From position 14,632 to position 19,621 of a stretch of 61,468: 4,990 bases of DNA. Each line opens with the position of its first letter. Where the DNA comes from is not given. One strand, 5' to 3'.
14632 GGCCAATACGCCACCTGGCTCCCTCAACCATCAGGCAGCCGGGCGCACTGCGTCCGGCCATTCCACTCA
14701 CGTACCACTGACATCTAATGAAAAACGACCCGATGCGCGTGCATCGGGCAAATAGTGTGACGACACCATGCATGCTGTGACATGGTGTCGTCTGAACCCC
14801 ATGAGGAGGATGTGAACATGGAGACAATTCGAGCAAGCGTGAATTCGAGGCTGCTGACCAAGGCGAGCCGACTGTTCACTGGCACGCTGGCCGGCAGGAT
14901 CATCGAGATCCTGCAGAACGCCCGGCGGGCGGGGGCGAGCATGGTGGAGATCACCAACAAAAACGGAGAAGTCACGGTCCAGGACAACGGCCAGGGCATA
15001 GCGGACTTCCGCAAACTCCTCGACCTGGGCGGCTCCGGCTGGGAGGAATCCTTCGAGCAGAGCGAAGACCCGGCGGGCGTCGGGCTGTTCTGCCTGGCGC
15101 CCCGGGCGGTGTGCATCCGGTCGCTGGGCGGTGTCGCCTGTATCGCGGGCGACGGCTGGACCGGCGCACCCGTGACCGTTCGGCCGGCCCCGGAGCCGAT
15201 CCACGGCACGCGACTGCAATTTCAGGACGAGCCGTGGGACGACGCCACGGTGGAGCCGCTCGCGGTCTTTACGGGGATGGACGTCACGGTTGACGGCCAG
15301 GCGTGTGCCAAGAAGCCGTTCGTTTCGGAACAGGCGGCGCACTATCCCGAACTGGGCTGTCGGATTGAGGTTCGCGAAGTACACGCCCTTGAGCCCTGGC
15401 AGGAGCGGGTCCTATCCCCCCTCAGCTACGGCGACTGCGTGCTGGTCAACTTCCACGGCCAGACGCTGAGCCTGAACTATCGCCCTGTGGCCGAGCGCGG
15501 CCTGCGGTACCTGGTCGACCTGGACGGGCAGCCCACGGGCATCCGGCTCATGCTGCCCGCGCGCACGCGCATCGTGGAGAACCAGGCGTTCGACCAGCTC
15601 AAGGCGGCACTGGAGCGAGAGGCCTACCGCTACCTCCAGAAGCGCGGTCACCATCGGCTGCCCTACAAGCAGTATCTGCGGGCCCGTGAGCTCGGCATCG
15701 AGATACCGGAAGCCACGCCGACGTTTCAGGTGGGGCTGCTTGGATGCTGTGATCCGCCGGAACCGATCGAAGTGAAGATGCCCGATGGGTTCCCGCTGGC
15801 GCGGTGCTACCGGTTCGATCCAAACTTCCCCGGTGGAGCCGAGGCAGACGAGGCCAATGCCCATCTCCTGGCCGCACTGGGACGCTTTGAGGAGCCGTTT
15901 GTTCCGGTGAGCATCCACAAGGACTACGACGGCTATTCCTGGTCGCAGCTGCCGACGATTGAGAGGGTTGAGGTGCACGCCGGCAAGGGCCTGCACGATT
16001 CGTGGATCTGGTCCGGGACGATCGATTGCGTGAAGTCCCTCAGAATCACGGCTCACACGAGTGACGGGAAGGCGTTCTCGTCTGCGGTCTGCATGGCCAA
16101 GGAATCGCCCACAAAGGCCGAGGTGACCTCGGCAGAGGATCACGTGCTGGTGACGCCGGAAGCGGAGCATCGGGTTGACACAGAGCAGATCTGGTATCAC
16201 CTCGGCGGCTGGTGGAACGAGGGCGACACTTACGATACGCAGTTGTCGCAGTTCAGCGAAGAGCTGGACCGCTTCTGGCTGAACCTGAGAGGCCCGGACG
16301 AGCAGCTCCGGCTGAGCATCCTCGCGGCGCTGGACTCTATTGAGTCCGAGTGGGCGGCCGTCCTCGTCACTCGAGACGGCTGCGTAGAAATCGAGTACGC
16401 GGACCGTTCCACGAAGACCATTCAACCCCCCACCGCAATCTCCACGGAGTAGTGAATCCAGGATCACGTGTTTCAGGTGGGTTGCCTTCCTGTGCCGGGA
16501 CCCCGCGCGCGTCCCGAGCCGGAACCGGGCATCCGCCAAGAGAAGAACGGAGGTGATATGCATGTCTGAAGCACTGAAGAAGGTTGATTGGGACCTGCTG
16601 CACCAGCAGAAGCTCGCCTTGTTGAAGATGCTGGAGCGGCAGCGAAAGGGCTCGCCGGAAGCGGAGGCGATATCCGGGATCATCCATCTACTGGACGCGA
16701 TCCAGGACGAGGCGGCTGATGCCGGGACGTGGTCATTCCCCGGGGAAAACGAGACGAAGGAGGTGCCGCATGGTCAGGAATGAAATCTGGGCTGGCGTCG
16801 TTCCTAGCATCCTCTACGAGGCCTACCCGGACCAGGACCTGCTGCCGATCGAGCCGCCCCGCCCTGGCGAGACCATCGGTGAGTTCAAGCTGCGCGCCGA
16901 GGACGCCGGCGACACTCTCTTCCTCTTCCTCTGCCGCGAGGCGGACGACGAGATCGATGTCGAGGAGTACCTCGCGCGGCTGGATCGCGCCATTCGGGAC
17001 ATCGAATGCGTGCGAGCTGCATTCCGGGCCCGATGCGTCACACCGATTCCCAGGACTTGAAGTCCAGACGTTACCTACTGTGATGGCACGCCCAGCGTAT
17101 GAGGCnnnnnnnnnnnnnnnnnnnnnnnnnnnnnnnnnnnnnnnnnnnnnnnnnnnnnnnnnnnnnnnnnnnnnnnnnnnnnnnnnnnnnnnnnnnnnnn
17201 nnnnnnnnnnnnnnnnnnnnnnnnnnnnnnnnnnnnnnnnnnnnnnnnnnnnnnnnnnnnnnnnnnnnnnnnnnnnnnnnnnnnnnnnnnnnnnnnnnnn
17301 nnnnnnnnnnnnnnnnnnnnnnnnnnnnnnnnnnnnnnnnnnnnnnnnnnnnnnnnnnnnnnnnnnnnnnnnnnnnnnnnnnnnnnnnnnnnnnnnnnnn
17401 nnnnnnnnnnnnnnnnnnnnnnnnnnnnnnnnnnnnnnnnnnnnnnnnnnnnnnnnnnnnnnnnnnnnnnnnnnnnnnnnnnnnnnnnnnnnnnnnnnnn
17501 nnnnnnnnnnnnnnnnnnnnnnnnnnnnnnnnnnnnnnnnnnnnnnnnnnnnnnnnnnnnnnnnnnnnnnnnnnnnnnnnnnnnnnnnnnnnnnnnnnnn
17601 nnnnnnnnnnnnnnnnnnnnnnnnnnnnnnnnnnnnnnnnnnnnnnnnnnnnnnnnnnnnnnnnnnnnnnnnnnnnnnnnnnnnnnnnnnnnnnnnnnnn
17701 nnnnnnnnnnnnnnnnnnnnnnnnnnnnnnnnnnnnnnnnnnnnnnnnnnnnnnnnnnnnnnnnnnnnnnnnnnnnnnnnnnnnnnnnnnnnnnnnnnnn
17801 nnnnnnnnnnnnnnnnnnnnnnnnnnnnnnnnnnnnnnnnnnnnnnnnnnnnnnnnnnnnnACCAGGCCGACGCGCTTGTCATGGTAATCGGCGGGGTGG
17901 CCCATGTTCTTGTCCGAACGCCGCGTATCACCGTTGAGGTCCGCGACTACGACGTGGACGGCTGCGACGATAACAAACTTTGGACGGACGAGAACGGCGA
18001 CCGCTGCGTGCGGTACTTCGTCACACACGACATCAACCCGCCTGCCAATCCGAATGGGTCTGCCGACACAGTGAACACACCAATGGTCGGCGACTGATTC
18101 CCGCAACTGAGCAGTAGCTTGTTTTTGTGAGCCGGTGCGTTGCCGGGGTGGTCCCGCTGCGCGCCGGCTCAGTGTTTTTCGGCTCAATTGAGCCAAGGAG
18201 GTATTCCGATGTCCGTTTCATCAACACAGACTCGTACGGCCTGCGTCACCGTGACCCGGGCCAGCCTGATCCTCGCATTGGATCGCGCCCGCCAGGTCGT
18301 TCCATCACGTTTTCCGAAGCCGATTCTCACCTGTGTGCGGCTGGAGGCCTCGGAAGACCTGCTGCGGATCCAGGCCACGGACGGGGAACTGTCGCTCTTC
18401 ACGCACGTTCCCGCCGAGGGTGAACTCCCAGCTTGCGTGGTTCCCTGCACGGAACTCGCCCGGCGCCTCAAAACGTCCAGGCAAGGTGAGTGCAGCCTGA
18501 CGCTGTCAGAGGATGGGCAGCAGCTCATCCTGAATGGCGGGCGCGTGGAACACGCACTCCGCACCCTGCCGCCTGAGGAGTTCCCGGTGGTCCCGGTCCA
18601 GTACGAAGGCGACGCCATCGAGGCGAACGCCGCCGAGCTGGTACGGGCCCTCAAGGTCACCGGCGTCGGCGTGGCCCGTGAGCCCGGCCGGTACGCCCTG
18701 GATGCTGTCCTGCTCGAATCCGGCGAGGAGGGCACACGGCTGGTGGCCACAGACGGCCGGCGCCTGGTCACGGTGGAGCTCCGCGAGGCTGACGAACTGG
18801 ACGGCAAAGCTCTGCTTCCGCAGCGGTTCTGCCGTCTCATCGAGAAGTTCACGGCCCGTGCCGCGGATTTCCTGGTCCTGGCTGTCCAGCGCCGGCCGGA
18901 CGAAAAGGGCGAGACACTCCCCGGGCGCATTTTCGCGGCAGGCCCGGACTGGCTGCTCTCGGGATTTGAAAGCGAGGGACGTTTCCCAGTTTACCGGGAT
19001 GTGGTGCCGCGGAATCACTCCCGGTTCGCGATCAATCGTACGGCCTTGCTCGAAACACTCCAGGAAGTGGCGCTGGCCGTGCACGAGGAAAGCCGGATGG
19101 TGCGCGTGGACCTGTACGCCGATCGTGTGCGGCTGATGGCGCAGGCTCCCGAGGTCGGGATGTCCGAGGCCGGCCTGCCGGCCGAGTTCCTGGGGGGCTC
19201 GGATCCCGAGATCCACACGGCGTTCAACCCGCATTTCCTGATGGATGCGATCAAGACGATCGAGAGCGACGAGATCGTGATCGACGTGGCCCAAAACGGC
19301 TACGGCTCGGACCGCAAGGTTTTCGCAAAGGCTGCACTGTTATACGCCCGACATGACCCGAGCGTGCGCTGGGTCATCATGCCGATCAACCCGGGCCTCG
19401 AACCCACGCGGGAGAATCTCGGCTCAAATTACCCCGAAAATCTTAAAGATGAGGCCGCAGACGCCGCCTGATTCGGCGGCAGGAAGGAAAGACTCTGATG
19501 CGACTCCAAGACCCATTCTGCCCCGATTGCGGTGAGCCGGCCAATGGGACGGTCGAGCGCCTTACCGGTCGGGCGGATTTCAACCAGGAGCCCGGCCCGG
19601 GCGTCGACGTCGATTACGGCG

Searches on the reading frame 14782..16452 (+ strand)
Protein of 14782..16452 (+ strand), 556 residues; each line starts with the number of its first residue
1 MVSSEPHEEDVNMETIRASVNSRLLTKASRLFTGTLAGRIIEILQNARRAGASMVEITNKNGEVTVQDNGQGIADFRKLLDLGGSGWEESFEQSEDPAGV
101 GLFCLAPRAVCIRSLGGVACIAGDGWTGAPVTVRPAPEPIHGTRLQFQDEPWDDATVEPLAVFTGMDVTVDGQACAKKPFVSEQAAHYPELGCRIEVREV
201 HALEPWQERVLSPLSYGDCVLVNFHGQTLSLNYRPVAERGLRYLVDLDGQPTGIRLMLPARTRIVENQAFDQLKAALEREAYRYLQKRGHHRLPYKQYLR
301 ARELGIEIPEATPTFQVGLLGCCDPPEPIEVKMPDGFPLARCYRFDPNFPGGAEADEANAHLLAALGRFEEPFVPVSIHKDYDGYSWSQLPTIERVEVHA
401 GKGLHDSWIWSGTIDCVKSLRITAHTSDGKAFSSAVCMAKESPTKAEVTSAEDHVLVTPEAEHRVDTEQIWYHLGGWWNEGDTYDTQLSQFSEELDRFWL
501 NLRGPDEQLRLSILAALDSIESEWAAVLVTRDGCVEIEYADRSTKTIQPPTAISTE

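Call 29: search_protein_families(library=pfam, proteins=[window:14782-16452:+], max_evalue=0.001)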
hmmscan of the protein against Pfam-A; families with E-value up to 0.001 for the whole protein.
window:14782-16452:+ (556 aa): 1 family
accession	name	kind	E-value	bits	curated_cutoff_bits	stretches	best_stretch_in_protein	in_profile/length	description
PF13589.12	HATPase_c_3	-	0.00054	20.4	25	1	39-88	6-62/137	Histidine kinase-, DNA gyrase B-, and HSP90-like ATPase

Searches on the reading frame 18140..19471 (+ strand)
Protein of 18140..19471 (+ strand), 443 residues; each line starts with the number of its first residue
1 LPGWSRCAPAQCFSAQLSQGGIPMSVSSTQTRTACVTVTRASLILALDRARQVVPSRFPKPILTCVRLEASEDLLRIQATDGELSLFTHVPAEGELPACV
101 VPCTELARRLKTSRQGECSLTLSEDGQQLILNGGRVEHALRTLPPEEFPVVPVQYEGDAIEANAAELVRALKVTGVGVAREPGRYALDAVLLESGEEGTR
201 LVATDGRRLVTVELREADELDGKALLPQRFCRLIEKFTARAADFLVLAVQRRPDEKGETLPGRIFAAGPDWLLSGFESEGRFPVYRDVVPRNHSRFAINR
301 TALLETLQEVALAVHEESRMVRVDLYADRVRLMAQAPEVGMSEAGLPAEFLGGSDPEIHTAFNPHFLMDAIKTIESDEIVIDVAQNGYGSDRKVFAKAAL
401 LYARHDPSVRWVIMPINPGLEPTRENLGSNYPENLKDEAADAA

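Call 78: search_protein_families(library=pfam, proteins=[window:18140-19471:+], max_evalue=0.001)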
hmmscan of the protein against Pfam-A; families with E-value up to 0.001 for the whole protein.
window:18140-19471:+ (443 aa): 3 families
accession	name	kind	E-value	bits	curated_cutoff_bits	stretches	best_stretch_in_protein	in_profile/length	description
PF00712.24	DNA_pol3_beta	-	1e-16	61.6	24.4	1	37-152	4-120/120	DNA polymerase III beta subunit, N-terminal domain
PF02768.20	DNA_pol3_beta_3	-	8.4e-16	58.3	27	1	287-416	2-120/121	DNA polymerase III beta subunit, C-terminal domain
PF02767.21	DNA_pol3_beta_2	-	1.7e-07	31.9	27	0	164-240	4-82/116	DNA polymerase III beta subunit, central domain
